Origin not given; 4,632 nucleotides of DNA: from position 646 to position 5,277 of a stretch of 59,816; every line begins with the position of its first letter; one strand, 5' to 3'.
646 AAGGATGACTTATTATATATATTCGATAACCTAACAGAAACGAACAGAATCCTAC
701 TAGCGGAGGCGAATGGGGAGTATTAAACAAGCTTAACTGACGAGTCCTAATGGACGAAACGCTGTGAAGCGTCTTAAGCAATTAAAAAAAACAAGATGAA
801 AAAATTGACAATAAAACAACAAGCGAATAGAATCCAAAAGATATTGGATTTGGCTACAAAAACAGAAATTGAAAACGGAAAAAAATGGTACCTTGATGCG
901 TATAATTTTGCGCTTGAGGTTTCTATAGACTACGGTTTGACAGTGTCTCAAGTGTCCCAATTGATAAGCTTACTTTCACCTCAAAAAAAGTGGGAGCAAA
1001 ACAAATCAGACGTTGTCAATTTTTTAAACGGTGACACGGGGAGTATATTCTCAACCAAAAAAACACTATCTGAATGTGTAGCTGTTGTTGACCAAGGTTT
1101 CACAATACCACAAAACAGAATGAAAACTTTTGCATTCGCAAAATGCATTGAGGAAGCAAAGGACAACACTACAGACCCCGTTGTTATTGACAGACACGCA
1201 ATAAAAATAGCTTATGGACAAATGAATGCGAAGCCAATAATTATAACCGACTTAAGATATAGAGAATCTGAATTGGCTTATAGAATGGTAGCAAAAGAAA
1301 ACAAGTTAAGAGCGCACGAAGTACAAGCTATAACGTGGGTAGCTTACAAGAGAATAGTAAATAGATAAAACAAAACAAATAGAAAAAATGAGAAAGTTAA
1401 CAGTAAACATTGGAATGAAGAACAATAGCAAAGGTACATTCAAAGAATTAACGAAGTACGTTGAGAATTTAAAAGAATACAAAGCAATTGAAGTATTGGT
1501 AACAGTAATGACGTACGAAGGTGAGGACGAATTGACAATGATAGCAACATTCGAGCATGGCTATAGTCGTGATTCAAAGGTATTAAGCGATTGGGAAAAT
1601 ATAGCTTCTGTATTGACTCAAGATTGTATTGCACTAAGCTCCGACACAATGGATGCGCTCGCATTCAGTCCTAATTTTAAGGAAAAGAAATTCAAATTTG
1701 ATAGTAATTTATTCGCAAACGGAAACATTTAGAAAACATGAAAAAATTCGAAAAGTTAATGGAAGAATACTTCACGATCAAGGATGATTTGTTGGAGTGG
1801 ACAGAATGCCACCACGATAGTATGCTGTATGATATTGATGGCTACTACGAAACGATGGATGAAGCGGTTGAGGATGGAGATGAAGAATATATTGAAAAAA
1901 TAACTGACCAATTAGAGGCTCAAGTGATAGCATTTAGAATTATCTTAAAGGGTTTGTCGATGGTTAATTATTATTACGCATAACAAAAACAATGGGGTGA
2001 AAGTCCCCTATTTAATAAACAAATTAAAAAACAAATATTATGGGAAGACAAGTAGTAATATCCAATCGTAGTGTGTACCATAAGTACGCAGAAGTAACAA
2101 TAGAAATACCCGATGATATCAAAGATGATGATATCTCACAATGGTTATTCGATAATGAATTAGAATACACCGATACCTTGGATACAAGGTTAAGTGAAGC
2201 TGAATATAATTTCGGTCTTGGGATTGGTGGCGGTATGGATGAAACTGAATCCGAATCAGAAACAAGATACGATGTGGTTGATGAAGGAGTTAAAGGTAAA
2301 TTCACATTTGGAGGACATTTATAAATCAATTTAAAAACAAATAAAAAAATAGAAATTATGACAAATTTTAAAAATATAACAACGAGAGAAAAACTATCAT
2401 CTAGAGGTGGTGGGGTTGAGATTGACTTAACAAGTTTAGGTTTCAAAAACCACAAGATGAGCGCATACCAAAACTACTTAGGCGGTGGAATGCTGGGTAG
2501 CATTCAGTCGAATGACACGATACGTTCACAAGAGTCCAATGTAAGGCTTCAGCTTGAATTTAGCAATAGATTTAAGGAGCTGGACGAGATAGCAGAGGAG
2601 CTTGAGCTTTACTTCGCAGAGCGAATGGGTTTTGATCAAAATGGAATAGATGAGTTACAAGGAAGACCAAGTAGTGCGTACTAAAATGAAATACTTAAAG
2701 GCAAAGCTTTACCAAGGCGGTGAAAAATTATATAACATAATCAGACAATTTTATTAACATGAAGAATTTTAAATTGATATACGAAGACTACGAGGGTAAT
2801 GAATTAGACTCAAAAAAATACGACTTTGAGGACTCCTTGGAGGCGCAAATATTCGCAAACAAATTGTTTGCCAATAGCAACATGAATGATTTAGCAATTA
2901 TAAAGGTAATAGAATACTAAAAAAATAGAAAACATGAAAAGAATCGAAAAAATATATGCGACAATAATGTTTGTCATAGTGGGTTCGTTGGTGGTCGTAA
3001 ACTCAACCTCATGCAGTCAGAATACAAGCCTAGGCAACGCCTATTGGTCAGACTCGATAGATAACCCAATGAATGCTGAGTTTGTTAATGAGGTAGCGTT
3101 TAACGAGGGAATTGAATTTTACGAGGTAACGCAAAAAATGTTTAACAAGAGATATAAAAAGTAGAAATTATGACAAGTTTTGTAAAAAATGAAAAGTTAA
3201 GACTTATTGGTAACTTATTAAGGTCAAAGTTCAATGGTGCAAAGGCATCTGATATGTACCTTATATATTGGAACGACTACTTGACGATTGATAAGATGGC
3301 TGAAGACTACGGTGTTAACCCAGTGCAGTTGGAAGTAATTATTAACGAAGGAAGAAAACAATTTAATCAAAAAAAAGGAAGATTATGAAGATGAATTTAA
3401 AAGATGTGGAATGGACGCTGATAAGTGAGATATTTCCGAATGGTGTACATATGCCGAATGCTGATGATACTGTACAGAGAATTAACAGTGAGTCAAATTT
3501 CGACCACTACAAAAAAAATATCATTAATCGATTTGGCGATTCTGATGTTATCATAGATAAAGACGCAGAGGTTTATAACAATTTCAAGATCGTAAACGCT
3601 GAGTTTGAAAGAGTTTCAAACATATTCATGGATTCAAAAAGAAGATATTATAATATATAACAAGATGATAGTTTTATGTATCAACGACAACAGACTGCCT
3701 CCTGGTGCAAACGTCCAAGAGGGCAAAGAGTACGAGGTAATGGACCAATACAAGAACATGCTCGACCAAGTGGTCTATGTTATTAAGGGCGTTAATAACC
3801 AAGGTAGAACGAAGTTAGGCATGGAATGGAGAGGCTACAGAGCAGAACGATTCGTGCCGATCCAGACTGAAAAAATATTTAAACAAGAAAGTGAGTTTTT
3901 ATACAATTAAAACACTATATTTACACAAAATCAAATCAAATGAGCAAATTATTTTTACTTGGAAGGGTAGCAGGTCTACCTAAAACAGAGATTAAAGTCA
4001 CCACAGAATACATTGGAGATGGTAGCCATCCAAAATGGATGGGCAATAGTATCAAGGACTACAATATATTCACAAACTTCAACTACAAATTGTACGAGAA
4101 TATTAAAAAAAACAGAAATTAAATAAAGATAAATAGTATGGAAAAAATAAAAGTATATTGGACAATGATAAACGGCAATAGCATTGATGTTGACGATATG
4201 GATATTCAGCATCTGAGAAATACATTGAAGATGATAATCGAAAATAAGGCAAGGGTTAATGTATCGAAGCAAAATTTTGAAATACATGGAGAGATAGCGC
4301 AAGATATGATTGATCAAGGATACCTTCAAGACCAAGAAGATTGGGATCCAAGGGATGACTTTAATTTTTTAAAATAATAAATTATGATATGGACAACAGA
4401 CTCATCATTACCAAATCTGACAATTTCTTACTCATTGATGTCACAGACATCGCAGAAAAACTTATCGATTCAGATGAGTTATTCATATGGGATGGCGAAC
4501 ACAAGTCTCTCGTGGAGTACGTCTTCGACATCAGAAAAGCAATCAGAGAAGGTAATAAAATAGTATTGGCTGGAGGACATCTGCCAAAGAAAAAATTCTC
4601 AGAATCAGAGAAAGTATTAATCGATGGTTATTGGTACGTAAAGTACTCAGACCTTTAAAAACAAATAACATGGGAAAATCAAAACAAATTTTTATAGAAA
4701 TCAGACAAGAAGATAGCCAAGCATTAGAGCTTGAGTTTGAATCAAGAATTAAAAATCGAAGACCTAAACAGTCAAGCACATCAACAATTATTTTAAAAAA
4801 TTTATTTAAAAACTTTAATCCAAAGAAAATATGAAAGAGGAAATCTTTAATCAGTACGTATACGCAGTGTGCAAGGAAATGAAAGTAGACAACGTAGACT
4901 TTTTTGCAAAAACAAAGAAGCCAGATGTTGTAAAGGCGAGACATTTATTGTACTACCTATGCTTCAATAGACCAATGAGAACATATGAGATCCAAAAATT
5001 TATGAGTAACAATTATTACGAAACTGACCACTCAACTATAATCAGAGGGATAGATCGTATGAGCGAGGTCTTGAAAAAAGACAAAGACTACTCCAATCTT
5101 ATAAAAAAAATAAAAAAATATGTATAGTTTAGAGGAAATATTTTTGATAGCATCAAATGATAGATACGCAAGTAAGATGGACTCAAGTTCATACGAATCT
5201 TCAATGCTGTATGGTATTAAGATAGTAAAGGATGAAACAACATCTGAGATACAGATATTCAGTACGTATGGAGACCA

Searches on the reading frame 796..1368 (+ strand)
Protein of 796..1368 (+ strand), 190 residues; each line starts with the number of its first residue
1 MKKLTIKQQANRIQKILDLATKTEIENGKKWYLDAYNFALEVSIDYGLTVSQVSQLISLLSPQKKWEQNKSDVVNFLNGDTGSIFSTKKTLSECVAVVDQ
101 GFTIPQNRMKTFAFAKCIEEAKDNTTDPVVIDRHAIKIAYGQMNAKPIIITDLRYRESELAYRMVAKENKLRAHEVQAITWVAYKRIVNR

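Call 11: search_protein_families(library=pfam, proteins=[window:796-1368:+], max_evalue=0.01)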
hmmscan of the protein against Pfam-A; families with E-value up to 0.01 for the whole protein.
window:796-1368:+ (190 aa): 1 family
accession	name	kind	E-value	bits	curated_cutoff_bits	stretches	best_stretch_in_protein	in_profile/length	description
PF23802.1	DUF7178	-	2.1e-32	113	27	1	3-185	9-190/193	Family of unknown function (DUF7178)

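Call 12: search_protein_families(library=phrogs, proteins=[window:796-1368:+], max_evalue=0.001)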
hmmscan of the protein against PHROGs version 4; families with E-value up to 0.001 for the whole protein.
window:796-1368:+ (190 aa): 1 family
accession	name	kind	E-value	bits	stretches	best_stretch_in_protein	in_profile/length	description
phrog_3842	-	unknown function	1.2e-31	111.2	1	2-188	11-204/206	-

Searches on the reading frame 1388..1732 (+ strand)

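Call 32: search_protein_families(library=pfam, proteins=[window:1388-1732:+], max_evalue=0.1)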
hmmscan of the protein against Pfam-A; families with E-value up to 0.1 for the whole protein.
window:1388-1732:+ (114 aa): 0 families

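Call 43: search_protein_families(library=phrogs, proteins=[window:1388-1732:+], max_evalue=0.01)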
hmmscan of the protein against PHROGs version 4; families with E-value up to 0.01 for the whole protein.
window:1388-1732:+ (114 aa): 1 family
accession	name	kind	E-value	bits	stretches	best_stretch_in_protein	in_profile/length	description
phrog_11722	-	unknown function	3.6e-05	24.8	1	1-90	1-93/124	-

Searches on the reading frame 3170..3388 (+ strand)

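Call 43: search_protein_families(library=phrogs, proteins=[window:3170-3388:+], max_evalue=0.01)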
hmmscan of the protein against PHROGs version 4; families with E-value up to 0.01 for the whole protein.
window:3170-3388:+ (72 aa): 2 families
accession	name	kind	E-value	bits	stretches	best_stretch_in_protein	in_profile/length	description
phrog_26669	-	unknown function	0.00063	21.1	1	24-63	20-59/77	-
phrog_4907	-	unknown function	0.003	18.8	1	25-63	19-57/68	-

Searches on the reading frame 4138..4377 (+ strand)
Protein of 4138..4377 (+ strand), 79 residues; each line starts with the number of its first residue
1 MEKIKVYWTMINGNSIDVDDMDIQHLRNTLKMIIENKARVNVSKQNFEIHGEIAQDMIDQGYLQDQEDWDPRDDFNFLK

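Call 44: search_protein_families(library=phrogs, proteins=[window:4138-4377:+], max_evalue=0.01)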
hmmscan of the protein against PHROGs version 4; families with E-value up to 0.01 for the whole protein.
window:4138-4377:+ (79 aa): 2 families
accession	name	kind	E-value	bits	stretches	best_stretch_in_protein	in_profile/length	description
phrog_21021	-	unknown function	0.00044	21.5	1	6-66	3-62/98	-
phrog_21416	-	unknown function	0.0068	17.5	1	7-43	27-63/153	-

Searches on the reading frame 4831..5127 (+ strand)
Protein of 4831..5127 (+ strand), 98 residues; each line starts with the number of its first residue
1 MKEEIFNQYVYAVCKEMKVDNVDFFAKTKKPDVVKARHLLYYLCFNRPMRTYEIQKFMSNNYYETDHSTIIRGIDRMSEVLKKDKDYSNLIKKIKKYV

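Call 32: search_protein_families(library=pfam, proteins=[window:4831-5127:+], max_evalue=0.1)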
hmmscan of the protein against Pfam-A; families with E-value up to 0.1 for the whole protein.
window:4831-5127:+ (98 aa): 2 families
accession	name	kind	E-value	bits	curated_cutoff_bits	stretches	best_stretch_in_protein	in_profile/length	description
PF08299.17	Bac_DnaA_C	-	2.7e-08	34.2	31.5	1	12-76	7-68/69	Bacterial dnaA protein helix-turn-helix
PF17603.7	DUF5499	-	0.036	15.1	27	0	14-39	7-32/97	Family of unknown function (DUF5499)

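Call 44: search_protein_families(library=phrogs, proteins=[window:4831-5127:+], max_evalue=0.01)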
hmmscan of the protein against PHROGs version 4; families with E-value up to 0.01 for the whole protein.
window:4831-5127:+ (98 aa): 1 family
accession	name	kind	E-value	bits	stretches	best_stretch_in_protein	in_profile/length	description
phrog_16091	-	unknown function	0.0059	17.8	1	11-93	17-102/131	-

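Call 49: search_protein_families(library=pfam, proteins=[window:4831-5127:+], max_evalue=10)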
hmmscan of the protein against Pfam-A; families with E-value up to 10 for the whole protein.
window:4831-5127:+ (98 aa): 2 families
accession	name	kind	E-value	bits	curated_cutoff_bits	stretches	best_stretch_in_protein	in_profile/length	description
PF08299.17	Bac_DnaA_C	-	2.7e-08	34.2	31.5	1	12-76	7-68/69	Bacterial dnaA protein helix-turn-helix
PF17603.7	DUF5499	-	0.036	15.1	27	1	14-39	7-32/97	Family of unknown function (DUF5499)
